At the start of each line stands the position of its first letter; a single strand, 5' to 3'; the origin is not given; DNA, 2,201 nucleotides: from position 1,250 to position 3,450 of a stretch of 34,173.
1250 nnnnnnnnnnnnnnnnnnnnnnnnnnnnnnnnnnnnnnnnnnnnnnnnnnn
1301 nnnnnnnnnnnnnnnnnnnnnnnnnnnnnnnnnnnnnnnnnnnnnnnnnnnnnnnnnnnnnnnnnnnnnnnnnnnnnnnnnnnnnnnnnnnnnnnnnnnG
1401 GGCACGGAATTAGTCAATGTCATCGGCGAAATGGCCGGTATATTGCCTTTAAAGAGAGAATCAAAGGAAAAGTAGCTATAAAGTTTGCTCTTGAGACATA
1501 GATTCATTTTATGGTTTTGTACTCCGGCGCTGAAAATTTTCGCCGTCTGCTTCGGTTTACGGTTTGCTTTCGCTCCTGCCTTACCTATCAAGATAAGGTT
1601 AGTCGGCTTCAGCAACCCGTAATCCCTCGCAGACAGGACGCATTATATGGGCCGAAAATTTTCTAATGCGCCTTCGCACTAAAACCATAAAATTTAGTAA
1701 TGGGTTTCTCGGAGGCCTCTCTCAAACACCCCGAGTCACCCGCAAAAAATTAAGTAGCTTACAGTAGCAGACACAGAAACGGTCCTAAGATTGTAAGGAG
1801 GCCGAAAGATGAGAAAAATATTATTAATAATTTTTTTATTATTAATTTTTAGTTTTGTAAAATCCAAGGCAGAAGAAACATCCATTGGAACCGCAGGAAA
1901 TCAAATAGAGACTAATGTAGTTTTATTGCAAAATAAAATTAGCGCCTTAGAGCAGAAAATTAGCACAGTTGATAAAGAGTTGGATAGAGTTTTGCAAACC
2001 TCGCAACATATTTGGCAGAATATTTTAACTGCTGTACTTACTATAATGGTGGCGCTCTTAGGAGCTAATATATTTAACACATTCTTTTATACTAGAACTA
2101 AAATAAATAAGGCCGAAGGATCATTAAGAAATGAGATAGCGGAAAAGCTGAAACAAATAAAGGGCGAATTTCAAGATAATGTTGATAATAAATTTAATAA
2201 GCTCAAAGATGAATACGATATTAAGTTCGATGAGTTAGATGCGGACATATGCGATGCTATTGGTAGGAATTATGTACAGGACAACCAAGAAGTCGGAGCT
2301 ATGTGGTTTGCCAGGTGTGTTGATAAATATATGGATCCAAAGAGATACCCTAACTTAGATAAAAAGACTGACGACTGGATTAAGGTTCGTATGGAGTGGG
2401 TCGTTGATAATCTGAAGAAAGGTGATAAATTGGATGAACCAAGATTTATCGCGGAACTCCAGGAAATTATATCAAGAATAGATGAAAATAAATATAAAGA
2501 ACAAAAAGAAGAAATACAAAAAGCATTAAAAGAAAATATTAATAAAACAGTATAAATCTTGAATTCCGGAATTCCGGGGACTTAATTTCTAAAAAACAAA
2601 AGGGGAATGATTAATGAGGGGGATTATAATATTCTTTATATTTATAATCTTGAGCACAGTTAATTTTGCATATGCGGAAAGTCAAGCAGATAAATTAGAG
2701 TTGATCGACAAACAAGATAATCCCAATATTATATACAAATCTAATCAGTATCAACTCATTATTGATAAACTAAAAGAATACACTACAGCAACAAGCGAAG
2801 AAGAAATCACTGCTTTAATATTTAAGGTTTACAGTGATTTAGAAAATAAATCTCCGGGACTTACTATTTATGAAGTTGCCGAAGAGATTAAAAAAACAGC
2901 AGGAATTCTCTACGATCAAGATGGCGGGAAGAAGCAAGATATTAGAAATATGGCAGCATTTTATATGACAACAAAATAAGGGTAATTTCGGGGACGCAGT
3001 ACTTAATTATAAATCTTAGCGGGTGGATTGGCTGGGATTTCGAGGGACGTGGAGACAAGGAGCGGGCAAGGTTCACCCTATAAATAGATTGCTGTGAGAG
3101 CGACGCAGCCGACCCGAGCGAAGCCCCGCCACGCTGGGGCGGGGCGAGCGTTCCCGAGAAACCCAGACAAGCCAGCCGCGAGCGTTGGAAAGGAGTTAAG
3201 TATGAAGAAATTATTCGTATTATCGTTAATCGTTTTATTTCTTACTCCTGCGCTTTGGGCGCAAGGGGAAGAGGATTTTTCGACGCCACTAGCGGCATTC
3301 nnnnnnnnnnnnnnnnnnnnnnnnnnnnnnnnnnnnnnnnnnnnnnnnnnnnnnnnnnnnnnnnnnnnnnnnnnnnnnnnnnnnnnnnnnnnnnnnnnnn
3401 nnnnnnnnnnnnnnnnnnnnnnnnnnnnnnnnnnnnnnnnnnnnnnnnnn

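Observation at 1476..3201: AT-rich, probably horizontally acquired block with two secreted/membrane hypothetical proteins, bounded by a giant hairpin and a GC-rich hairpin block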

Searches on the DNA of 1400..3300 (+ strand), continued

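Call 77: search_with_rna_model(model_id=R1, sources=[L001, L002, L003, L004, L005, L006, L007, L008, L009, L010, L011, L012, L013, L014, L015, L016, L017, L018, L019, L020, L021, L022, L023, L024, L025, L026, L027, L028, L029, L030, L031, L032, L033, L034, L035, L036, L037, L038, L039, L040, L041, L042, L043, L044, L045, L046, L047, L048, L049, L050, L051, L052, L053, L054, L055, L056, L057, L058, L059, L060, L061, L062, L063, L064, L065, L066, L067, L068, L069, L070, L071, L072, L073, L074, L075, L076, L077, L078, L079, L080, L248, L253, L353, L354, L355, L356, L357, L358, L359, L360, L361, L362, L363, L364, L365, L366, L367, L368, L369, L370], max_evalue=0.01)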
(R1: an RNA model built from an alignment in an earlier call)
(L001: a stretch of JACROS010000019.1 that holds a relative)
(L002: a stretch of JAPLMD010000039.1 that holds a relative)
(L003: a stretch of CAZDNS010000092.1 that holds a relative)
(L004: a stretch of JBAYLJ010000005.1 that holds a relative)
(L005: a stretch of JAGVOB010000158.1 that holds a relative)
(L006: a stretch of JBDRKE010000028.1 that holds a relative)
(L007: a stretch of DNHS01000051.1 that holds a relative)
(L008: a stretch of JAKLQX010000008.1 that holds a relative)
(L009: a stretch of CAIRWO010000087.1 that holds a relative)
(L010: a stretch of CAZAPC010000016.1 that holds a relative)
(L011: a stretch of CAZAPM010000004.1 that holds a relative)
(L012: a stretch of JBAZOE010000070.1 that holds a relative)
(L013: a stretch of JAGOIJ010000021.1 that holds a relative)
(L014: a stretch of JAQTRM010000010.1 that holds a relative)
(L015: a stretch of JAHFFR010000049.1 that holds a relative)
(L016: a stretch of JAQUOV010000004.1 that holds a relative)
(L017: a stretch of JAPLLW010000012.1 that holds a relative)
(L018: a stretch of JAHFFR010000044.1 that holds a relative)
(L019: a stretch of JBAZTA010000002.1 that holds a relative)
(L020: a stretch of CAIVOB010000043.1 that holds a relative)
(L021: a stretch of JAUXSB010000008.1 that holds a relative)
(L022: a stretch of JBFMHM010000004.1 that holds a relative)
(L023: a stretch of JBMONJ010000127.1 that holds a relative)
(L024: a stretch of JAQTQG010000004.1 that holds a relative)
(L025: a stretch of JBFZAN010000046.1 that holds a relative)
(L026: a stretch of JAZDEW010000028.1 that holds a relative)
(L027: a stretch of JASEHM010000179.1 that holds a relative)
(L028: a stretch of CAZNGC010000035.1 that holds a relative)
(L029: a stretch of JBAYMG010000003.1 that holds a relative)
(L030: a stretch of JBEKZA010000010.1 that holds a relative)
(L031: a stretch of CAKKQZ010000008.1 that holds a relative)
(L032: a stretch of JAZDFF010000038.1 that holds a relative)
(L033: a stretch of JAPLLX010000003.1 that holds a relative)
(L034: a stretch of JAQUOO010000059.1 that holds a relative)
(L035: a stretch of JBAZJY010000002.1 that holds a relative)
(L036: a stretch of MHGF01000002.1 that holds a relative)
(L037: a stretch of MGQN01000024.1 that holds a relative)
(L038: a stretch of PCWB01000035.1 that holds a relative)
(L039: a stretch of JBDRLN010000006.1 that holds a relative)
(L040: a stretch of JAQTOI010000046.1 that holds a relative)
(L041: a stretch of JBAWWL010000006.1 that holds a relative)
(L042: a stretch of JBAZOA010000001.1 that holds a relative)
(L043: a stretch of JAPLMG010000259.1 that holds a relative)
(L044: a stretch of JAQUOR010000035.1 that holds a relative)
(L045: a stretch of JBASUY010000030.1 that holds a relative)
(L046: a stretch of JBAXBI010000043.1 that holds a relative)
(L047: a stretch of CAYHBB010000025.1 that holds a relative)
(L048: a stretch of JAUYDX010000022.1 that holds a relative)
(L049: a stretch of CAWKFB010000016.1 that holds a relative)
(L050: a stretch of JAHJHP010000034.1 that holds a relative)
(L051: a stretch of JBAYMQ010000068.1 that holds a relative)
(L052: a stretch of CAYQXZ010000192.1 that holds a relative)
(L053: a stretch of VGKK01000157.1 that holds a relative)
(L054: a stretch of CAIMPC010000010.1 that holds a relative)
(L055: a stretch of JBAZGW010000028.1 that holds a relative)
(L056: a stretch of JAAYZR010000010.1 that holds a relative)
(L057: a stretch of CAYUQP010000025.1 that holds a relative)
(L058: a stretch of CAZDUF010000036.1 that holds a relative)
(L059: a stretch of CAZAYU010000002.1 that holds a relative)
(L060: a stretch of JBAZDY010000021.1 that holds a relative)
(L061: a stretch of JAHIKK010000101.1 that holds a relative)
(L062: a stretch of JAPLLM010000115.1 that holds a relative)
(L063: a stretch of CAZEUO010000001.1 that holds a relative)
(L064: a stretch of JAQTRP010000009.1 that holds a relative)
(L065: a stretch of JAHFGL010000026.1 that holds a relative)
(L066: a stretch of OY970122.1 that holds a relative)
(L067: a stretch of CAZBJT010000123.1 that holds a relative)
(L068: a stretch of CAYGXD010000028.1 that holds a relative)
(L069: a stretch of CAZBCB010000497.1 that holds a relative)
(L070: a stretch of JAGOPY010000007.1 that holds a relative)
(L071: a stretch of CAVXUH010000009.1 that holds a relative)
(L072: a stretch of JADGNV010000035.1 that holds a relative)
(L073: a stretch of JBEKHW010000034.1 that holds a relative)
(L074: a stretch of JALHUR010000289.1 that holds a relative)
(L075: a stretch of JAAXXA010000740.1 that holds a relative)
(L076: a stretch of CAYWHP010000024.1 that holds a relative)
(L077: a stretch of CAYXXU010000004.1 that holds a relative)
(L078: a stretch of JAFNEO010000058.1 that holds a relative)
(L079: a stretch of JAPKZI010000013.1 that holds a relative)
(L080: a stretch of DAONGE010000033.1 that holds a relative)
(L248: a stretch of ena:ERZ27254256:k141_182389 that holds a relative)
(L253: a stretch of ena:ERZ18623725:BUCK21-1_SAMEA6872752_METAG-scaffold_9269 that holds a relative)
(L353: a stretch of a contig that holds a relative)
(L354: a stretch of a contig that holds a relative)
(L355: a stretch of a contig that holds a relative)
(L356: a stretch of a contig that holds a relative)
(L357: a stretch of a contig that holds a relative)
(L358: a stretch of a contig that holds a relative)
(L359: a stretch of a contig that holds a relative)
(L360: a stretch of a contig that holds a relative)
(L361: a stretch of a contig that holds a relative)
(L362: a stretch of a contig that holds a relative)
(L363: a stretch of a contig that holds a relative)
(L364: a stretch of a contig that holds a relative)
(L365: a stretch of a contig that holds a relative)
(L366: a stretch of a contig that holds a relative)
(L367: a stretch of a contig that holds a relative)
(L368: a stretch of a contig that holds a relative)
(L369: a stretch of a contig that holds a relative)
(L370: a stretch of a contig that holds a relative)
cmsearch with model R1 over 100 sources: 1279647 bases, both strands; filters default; matches with E-value up to 0.01: 49.
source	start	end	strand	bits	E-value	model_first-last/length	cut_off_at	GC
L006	10931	11134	-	184.7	1.2e-54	1-201/201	no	0.58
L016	12027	12221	+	177.1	2.8e-52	1-201/201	no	0.55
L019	10935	11131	-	174.6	1.6e-51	1-201/201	no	0.56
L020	9511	9709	-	172.8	5.9e-51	1-201/201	no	0.53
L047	16893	17091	-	167.9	1.9e-49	1-201/201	no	0.58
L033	10932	11134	-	167.9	1.9e-49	1-201/201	no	0.53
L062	5876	6076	+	164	3e-48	1-201/201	no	0.65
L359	604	803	+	163.2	5.2e-48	1-201/201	no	0.56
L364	442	642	-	156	9.4e-46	1-201/201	no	0.56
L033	12529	12728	+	152.2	1.4e-44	1-201/201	no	0.55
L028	9434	9631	-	152.2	1.4e-44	1-201/201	no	0.59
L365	3652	3851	-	151.4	2.5e-44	1-201/201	no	0.49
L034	5059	5250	-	149.8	7.7e-44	1-201/201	no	0.55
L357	4144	4336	+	148.8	1.5e-43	1-201/201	no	0.54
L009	10920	11119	-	146.3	9.3e-43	1-201/201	no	0.54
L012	4492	4686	+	142.1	1.9e-41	1-201/201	no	0.54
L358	4638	4830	-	135.6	1.8e-39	1-201/201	no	0.63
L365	5484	5680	+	131.7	3e-38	1-201/201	no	0.54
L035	10877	11122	-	119.4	1.9e-34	1-201/201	no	0.52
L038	10866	11058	-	107.5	9.2e-31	1-201/201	no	0.52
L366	1699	1896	+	106.6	1.7e-30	1-201/201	no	0.58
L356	5636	5828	+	103.3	1.8e-29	1-201/201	no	0.58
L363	7807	7998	+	101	9.4e-29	1-201/201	no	0.66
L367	2041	2240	+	88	1e-24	1-201/201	no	0.69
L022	13229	13421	+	85.6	5.6e-24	1-201/201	no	0.45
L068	8701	8837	+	66.2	5.3e-18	36-180/201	no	0.64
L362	126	312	+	66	6.1e-18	1-201/201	no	0.51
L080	121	372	+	64.2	2.2e-17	1-201/201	no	0.51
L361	2297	2489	+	63.8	3.1e-17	1-201/201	no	0.46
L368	725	922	-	63.4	3.9e-17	1-201/201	no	0.57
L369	11733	11842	+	62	1.1e-16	50-166/201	no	0.51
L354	1141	1277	+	61.2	1.9e-16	36-179/201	no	0.65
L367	2968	3150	+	58.3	1.5e-15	40-176/201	no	0.7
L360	3076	3253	+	55.3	1.3e-14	1-201/201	no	0.4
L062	5758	5875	-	50.1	5.2e-13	70-155/201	no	0.53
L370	1867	2082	+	49.9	6.2e-13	1-201/201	no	0.5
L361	3208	3398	+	48.8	1.4e-12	1-201/201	no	0.5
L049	17818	18003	+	48.7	1.4e-12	1-201/201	no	0.66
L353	11979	12158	-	44.3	3.2e-11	1-201/201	no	0.44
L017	10870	10968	-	41.1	3.1e-10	1-201/201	no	0.43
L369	5897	6031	-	36.9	6.3e-09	36-179/201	no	0.56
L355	44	129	-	36.3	9.5e-09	68-155/201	no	0.49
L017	16488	16588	-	31.4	3.3e-07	1-201/201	no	0.52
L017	10967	11042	+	23.5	8.7e-05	1-201/201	no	0.43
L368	1015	1121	+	22.8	0.00014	1-119/201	3'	0.55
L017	16590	16693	+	20.7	0.00067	1-201/201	no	0.52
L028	9424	9618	+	20.3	0.0009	1-201/201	no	0.59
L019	10929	11121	+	18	0.0045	1-201/201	no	0.58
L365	1617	1702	+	17.7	0.0055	1-201/201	no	0.53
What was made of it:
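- Internally deleted minis lose the whole conserved core yet persist in the same head-to-head layout (call 77).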

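Call 103: search_dna_similar(query=window:1476-3201:+, collection=phages, mode=distant, max_rows=8)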
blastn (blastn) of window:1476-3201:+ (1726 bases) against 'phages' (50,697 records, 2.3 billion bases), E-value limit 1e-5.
No match.

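Call 104: search_dna_similar(query=window:1476-3201:+, collection=plasmids, mode=distant, max_rows=8)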
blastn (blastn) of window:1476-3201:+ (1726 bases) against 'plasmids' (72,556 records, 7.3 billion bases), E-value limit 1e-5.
No match.
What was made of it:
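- Tried and rejected: blastn against the phage and plasmid collections gave no match (calls 103, 104).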
